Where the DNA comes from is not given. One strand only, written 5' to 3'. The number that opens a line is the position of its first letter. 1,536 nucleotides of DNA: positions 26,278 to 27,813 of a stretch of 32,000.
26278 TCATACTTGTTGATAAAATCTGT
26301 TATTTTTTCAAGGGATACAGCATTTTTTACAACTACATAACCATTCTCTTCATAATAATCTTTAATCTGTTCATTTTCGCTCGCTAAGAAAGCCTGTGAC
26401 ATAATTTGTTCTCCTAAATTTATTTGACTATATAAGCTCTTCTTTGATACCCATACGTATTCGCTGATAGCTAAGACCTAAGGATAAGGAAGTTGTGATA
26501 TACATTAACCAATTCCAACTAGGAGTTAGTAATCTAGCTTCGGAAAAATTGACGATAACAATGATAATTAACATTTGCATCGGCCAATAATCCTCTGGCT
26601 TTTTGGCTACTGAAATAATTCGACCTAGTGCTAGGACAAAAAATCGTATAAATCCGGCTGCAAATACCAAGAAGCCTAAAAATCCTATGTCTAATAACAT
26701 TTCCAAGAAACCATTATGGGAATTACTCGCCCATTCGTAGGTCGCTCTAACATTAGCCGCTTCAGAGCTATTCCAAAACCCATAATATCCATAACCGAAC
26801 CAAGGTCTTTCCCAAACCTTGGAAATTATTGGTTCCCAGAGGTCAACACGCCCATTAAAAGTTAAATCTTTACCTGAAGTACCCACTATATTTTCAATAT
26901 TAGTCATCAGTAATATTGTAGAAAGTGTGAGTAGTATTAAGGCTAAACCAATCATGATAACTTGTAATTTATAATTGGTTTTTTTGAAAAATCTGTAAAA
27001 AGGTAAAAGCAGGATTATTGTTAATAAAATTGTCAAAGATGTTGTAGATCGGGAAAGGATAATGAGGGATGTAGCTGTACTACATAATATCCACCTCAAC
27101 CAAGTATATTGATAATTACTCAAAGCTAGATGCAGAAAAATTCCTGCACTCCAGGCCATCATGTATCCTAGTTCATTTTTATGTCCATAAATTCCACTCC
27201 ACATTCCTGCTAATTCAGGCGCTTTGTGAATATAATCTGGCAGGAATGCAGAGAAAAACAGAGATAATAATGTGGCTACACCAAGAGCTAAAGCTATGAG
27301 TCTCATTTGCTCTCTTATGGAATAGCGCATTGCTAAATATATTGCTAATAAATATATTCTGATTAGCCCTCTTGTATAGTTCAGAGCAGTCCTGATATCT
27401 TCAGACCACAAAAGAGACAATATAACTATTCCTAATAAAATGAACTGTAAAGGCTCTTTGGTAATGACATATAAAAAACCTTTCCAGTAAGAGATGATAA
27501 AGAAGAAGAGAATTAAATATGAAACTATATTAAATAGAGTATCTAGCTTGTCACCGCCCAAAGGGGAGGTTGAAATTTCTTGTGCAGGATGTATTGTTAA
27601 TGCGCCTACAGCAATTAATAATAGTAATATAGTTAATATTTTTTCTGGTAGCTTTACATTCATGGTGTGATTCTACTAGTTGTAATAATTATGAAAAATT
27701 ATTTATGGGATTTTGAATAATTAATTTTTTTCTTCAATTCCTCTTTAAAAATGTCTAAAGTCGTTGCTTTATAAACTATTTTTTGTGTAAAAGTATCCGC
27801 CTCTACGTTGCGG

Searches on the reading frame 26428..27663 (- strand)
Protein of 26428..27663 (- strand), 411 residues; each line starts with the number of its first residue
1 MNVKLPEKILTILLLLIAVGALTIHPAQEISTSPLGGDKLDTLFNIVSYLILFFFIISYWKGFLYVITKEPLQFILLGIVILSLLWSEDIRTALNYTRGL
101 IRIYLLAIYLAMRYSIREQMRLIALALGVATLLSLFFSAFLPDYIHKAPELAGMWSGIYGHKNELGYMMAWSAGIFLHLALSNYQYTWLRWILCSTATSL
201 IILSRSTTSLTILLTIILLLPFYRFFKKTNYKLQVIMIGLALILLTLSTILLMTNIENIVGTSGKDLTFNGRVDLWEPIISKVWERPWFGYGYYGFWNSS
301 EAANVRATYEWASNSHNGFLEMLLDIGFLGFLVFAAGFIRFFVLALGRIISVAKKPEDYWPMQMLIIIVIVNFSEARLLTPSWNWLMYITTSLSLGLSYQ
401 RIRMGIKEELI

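Call 71: search_protein_families(library=pfam, proteins=[window:26428-27663:-], max_evalue=0.00001)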
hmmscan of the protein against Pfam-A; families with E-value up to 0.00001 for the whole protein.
window:26428-27663:- (411 aa): 1 family
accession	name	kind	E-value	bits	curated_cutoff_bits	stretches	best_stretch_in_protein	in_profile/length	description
PF04932.20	Wzy_C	-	3.4e-19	69.5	31.7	1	196-335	5-149/149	O-Antigen ligase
